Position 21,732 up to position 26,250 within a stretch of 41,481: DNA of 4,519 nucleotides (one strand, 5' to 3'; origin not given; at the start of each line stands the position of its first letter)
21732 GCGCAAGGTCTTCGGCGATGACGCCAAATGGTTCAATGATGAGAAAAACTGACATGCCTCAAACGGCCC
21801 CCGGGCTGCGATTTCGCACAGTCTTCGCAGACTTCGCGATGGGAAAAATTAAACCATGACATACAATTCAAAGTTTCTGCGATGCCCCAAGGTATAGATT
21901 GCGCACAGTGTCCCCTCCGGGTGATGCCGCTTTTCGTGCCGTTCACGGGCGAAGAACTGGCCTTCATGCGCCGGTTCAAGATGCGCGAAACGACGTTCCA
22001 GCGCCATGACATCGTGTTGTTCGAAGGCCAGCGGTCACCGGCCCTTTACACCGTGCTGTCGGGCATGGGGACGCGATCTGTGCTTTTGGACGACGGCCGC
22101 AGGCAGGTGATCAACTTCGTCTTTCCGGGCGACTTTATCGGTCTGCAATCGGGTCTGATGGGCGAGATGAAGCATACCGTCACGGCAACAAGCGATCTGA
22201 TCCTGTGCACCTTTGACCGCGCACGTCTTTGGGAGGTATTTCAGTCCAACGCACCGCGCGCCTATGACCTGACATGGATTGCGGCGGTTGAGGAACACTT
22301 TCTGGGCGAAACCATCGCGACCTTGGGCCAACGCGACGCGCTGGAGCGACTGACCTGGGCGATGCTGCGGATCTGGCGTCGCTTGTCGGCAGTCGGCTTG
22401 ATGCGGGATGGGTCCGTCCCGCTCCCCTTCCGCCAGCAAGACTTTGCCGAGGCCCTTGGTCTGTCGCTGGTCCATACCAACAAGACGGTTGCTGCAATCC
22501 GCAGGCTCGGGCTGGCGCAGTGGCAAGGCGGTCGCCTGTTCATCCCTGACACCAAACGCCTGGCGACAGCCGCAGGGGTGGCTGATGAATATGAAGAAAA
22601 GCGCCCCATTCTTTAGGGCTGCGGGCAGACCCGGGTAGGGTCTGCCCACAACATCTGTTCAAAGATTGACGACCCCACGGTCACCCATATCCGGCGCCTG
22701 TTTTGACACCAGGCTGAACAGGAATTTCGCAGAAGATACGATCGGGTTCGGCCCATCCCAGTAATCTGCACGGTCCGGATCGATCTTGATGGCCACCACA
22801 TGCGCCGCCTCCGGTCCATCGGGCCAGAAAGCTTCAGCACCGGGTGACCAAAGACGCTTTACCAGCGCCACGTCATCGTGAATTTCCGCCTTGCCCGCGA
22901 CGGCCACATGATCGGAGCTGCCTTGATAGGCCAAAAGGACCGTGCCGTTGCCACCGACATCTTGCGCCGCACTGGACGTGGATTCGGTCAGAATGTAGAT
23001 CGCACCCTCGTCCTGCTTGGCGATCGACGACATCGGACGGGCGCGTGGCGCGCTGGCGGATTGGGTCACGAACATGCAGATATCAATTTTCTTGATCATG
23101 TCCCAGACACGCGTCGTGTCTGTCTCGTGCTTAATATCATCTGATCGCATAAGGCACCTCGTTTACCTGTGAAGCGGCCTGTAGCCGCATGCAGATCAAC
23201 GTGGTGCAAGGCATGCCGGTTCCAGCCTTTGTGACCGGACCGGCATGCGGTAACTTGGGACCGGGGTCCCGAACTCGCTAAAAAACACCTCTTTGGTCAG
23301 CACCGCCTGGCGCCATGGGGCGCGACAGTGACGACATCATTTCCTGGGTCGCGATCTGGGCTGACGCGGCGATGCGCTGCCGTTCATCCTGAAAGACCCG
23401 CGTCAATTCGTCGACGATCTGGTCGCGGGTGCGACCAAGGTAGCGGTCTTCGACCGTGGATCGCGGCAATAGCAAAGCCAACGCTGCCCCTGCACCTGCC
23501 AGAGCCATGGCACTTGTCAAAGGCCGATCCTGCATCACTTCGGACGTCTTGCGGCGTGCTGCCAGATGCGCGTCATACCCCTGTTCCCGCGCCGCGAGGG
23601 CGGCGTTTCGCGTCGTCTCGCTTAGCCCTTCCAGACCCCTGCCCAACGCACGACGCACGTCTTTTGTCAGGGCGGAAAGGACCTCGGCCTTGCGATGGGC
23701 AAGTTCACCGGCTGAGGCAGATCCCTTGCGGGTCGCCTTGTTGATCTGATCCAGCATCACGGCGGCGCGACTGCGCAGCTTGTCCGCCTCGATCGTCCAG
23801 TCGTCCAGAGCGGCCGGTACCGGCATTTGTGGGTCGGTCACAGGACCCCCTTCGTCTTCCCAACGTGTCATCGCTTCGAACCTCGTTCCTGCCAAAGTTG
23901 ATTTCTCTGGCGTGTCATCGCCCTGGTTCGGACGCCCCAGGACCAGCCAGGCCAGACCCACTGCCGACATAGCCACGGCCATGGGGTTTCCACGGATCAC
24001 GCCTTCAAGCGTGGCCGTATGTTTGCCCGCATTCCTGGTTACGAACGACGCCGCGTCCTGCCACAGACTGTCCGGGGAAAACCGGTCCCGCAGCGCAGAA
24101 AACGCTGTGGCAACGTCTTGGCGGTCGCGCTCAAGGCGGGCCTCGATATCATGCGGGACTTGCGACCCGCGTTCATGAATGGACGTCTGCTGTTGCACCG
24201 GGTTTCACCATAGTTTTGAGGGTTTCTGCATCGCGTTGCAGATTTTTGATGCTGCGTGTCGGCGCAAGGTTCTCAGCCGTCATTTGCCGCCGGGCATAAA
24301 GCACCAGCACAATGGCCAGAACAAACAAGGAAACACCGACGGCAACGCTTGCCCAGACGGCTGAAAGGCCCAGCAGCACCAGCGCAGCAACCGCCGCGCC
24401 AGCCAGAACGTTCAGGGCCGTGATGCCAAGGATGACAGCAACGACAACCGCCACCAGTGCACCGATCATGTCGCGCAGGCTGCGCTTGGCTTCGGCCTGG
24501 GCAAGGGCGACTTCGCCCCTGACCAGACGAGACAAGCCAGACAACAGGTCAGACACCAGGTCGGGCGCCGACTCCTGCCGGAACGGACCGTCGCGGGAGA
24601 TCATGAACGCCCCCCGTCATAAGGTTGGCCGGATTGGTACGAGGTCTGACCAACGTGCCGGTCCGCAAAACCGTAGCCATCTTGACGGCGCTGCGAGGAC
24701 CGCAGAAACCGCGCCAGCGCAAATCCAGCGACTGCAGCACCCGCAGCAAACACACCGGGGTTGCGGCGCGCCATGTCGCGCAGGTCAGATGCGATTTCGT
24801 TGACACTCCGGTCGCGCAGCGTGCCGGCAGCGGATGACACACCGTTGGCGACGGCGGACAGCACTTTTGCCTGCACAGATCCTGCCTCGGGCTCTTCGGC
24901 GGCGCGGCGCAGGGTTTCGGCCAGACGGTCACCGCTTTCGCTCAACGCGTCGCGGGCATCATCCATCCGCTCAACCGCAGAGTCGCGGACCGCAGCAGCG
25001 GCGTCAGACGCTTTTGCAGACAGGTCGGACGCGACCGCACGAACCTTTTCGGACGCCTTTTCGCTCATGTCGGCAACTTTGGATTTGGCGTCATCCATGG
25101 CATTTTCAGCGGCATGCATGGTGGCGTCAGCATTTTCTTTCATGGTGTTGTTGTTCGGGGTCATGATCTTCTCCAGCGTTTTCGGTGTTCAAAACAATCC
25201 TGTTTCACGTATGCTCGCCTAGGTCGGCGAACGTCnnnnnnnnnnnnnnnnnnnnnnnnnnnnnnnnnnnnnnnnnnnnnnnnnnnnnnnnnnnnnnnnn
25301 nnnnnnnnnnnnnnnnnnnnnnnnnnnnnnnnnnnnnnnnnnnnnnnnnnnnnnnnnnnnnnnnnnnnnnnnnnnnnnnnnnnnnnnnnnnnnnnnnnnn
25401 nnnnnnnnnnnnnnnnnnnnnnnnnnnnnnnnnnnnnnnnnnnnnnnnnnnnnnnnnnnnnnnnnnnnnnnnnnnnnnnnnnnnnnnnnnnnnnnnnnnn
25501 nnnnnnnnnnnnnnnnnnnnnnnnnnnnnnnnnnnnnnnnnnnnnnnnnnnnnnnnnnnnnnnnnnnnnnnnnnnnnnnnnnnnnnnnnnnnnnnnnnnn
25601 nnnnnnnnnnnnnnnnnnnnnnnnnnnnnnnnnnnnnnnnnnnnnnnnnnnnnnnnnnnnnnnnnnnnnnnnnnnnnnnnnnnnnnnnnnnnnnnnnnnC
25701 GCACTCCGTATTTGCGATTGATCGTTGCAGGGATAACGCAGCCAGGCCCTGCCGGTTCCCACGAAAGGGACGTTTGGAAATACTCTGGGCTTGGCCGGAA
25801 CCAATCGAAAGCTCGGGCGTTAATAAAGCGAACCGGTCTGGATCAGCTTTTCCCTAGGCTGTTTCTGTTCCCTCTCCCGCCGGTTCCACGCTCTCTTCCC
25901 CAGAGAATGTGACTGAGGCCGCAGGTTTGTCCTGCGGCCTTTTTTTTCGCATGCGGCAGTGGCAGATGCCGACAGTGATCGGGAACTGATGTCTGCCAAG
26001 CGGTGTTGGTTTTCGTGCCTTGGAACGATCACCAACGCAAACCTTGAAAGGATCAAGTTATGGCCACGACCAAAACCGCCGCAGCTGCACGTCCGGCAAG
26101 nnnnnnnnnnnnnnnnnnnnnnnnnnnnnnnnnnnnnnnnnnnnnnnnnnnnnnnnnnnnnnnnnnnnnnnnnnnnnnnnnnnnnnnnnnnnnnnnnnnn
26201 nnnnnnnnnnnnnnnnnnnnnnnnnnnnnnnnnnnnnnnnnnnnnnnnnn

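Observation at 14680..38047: Unusually dense general-stress-response island: about 19 EcfG-type promoter motifs around phyR-nepR-ecfG-kinase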

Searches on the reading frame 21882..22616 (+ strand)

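Call 9: search_protein_families(library=pfam, proteins=[window:21882-22616:+], max_evalue=0.01)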
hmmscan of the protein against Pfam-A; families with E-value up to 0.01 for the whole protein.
window:21882-22616:+ (244 aa): 2 families
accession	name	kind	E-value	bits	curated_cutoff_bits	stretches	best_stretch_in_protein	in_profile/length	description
PF00027.35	cNMP_binding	-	2.7e-14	53.3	27.5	1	38-123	3-89/89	Cyclic nucleotide-binding domain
PF13545.12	HTH_Crp_2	-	1.2e-08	35.2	27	1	161-228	7-68/70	Crp-like helix-turn-helix domain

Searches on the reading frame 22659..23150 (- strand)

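Call 10: search_protein_families(library=pfam, proteins=[window:22659-23150:-], max_evalue=0.01)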
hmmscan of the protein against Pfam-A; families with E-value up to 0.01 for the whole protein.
window:22659-23150:- (163 aa): 2 families
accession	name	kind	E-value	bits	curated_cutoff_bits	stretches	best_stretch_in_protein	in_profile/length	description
PF16242.11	Pyrid_ox_like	-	5.7e-31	107.5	28.8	1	12-154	3-149/149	Pyridoxamine 5'-phosphate oxidase like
PF01243.27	PNPOx_N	-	6.7e-10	39.8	28.1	1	17-131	7-119/120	Pyridoxamine 5'-phosphate oxidase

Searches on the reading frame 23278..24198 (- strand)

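Call 10: search_protein_families(library=pfam, proteins=[window:23278-24198:-], max_evalue=0.01)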
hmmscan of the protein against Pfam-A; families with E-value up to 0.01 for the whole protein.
window:23278-24198:- (306 aa): 0 families

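Call 27: search_protein_families(library=pfam, proteins=[window:23278-24198:-], max_evalue=0.1)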
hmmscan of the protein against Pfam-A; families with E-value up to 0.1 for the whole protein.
window:23278-24198:- (306 aa): 1 family
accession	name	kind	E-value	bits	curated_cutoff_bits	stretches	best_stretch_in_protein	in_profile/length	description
PF12277.13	DUF3618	-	0.034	14.8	24.9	1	15-51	4-40/47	Protein of unknown function (DUF3618)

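Call 60: search_protein_families(library=ncbifam, proteins=[window:23278-24198:-], max_evalue=0.001)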
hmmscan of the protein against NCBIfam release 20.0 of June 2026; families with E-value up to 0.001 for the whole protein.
window:23278-24198:- (306 aa): 0 families

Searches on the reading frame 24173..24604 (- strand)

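Call 10: search_protein_families(library=pfam, proteins=[window:24173-24604:-], max_evalue=0.01)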
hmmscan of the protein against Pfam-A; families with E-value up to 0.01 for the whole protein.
window:24173-24604:- (143 aa): 2 families
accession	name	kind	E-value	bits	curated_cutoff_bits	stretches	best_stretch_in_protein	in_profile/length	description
PF07332.16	Phage_holin_3_6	-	1.2e-21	77.3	28.4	1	15-130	2-116/116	Putative Actinobacterial Holin-X, holin superfamily III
PF20990.2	DUF2207_C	-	0.0094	16.1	33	0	53-131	145-208/247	Predicted membrane protein (DUF2207) C-terminal domain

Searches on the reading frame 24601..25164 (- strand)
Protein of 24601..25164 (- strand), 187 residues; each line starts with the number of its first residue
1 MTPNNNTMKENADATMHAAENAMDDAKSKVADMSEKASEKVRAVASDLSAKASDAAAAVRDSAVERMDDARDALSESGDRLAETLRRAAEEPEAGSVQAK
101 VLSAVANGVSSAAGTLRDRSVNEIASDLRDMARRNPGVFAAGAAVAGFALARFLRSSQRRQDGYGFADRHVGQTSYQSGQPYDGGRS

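Call 10: search_protein_families(library=pfam, proteins=[window:24601-25164:-], max_evalue=0.01)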
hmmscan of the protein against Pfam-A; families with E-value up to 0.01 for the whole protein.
window:24601-25164:- (187 aa): 1 family
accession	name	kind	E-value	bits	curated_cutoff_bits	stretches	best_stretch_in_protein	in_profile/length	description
PF01442.23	Apolipoprotein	-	1.3e-05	25.4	90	1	7-91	96-180/190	Apolipoprotein A1/A4/E domain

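Call 60: search_protein_families(library=ncbifam, proteins=[window:24601-25164:-], max_evalue=0.001)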
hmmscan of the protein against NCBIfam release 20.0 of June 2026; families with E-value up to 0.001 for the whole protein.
window:24601-25164:- (187 aa): 0 families

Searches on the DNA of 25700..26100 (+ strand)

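Call 33: search_rna_families(source=window, start=25700, end=26100, threshold=evalue, max_evalue=10)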
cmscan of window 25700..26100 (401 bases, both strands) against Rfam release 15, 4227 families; matches with E-value up to 10: 5.
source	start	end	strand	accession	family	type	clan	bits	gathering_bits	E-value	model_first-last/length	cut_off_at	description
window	25886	25954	+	RF00519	suhB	Gene; sRNA;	CL00108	30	41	0.00021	1-77/77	no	Makes More Granules Regulator RNA (mmgR)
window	25837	25949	-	RF00516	ylbH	Cis-reg; leader;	-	22.9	50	0.0077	1-122/122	no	ylbH leader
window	25831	25947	+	RF02651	SorY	Gene; sRNA;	-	16.8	111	0.48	1-83/83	no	Singlet oxygen resistance RNA Y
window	25912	25943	+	RF00598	SNORA76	Gene; snRNA; snoRNA; HACA-box;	CL00034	16.3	37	2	81-114/132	no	Small nucleolar RNA SNORA76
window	25909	25980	-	RF00116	C0465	Gene; sRNA;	-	16.3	40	2.4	1-78/78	no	C0465 RNA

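Call 34: search_rna_families(source=window, start=25780, end=25990, threshold=evalue, max_evalue=0.01, show_alignments=1)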
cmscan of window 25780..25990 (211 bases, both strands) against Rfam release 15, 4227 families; matches with E-value up to 0.01: 2.
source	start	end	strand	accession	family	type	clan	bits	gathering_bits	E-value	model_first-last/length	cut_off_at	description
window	25886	25954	+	RF00519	suhB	Gene; sRNA;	CL00108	30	41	0.00011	1-77/77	no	Makes More Granules Regulator RNA (mmgR)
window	25837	25949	-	RF00516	ylbH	Cis-reg; leader;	-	22.9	50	0.0041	1-122/122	no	ylbH leader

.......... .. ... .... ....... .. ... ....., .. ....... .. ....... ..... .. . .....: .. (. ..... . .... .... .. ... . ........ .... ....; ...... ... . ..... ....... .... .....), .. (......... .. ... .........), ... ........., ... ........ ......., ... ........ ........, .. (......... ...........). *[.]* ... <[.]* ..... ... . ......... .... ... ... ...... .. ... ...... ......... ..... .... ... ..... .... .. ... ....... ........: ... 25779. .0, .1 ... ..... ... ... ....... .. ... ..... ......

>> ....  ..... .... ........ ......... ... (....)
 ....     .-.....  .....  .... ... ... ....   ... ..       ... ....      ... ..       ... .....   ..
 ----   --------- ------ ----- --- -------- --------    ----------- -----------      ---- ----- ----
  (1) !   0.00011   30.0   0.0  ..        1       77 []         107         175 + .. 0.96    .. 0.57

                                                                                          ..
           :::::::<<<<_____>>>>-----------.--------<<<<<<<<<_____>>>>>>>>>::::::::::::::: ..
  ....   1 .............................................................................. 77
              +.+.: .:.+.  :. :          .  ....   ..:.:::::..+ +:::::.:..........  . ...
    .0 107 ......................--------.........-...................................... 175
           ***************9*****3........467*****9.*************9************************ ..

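Call 65: build_rna_model(alignment_id=A2)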
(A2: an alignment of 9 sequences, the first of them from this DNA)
Model R1 built from alignment A2 (9 sequences, 128 columns); structure: RNAalifold consensus.
model positions 126; base pairs 28; branch points 2; effective number of sequences 2.4; information 0.59 bits per position. Calibrated on 0.2 Mb of random sequence (short: E-values are rough).
structure used (alignment columns):
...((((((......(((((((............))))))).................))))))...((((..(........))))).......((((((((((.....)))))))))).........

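Call 66: search_with_rna_model(model_id=R1, sources=[window, L001, L002, L003, L004, L005, L006, L007, L008, L009, L010, L011, L012, L013, L014, L015, L016, L017, L018, L019, L020, L021, L022, L023, L024, L025, L026, L027, L028, L029, L030, L031, L032, L033, L034, L035, L036, L037, L038, L039, L040, L041, L042, L043, L044, L045, L046, L047, L048, L049, L050, L051, L052, L053, L054, L055, L056, L057, L058, L059, L060, L061, L062, L063, L064, L065, L066, L067, L068, L069, L070, L071, L072, L073, L074, L075, L076, L077, L078, L079, L080], max_evalue=0.1)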
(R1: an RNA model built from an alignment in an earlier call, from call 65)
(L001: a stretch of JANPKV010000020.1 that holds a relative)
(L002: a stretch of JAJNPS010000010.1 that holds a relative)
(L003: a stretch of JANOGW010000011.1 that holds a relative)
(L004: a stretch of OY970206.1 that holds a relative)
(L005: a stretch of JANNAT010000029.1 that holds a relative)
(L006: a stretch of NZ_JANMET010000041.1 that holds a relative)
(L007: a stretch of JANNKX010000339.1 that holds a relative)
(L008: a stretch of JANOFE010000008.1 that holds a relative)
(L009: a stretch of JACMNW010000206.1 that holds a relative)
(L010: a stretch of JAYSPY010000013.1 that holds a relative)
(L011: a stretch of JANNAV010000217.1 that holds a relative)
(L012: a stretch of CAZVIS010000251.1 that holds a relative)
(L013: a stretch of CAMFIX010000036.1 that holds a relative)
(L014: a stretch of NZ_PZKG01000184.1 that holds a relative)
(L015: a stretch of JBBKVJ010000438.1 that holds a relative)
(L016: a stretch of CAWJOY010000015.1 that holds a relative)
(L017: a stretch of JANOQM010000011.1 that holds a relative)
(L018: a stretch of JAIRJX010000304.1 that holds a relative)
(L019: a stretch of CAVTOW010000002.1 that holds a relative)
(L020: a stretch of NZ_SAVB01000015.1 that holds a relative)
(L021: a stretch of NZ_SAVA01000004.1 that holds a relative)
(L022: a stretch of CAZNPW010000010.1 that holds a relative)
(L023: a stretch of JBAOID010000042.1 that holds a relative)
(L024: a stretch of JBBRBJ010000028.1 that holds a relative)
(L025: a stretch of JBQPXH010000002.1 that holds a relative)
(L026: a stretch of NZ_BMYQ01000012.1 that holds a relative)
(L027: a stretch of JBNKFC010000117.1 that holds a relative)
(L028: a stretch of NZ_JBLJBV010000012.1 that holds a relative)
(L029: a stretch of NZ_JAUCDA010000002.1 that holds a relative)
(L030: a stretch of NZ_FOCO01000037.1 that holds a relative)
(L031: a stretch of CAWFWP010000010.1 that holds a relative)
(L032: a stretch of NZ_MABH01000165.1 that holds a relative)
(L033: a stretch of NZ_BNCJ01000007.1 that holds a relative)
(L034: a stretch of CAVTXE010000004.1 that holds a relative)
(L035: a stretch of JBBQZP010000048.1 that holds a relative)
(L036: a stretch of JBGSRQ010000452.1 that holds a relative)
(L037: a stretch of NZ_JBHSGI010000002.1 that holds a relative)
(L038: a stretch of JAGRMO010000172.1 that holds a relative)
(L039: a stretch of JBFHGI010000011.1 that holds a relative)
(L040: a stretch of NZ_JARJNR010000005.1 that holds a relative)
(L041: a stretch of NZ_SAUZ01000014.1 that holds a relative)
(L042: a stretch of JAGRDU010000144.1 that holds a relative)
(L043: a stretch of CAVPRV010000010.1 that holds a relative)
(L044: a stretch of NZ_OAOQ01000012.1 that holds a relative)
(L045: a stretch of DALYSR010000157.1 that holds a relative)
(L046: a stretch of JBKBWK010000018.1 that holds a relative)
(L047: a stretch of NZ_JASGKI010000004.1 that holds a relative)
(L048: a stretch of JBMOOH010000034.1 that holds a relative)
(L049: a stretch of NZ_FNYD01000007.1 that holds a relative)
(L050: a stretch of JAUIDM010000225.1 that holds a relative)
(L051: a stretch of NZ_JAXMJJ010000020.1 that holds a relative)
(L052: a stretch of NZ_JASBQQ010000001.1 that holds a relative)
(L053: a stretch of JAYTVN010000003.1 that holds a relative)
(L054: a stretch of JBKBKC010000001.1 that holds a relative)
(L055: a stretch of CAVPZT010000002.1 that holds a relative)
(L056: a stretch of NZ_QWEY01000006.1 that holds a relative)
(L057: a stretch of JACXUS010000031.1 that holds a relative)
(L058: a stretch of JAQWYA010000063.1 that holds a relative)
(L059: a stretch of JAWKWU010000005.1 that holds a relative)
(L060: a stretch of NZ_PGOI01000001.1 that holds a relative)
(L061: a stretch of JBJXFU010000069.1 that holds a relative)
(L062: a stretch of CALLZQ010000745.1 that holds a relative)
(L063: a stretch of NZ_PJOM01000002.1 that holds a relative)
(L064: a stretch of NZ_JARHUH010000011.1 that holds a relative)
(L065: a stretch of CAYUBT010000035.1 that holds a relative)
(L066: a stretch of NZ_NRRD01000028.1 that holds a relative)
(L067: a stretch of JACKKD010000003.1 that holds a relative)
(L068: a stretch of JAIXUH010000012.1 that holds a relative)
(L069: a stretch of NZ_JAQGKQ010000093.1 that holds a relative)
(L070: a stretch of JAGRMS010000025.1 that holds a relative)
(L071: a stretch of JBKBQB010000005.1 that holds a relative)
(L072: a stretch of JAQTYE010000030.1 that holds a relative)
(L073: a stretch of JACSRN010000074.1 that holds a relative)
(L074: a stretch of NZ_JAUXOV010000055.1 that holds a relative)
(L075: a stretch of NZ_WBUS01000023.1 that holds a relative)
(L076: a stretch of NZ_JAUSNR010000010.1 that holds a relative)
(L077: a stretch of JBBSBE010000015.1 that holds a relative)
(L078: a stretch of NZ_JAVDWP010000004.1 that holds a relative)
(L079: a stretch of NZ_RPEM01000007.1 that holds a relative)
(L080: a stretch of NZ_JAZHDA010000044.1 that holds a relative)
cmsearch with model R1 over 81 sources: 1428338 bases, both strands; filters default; matches with E-value up to 0.1: 31.
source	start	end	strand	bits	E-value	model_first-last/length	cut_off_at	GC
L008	10345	10472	+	122.7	3.1e-29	1-126/126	no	0.55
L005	15474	15598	+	116.9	1e-27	1-126/126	no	0.62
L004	15295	15419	+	110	6.5e-26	1-126/126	no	0.59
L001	5442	5565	+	109.4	9.2e-26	1-126/126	no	0.59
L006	12931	13055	+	109.2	1.1e-25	1-126/126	no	0.62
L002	15403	15526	+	108.2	1.8e-25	1-126/126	no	0.6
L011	12736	12860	+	107.7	2.5e-25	1-126/126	no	0.57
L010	10737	10863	+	106.9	4.2e-25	1-126/126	no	0.56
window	25827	25949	+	101.8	8.6e-24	1-126/126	no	0.57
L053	5341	5413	-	40.1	1.1e-07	1-126/126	no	0.56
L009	11162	11211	+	28.3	0.00013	1-50/126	3'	0.54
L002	6709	6736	-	28.2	0.00014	90-117/126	no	0.75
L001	5532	5557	-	27.9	0.00017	92-117/126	no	0.65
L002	6609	6742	+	27.5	0.00022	1-126/126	no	0.65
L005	15565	15590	-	27.4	0.00022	92-117/126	no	0.65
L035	3126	3226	-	27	0.00029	1-126/126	no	0.59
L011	12827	12851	-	25.7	0.00064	93-117/126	no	0.68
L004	15386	15411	-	25.4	0.00073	92-117/126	no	0.69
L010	10830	10855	-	25.3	0.00078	92-117/126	no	0.65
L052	14436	14567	+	24.2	0.0016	1-126/126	no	0.59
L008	10439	10464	-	23.8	0.002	92-117/126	no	0.65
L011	5317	5426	+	23.6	0.0022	1-126/126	no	0.63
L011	5383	5492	-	23.4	0.0026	1-126/126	no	0.66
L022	4524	4601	-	23.3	0.0027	1-126/126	no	0.72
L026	5830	5933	-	23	0.0032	1-126/126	no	0.74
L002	15493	15518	-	21.6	0.0075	92-117/126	no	0.73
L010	2304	2473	-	20.9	0.011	1-126/126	no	0.59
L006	13023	13045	-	20.7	0.013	94-116/126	no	0.83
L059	5136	5163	-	18.2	0.056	90-117/126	no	0.79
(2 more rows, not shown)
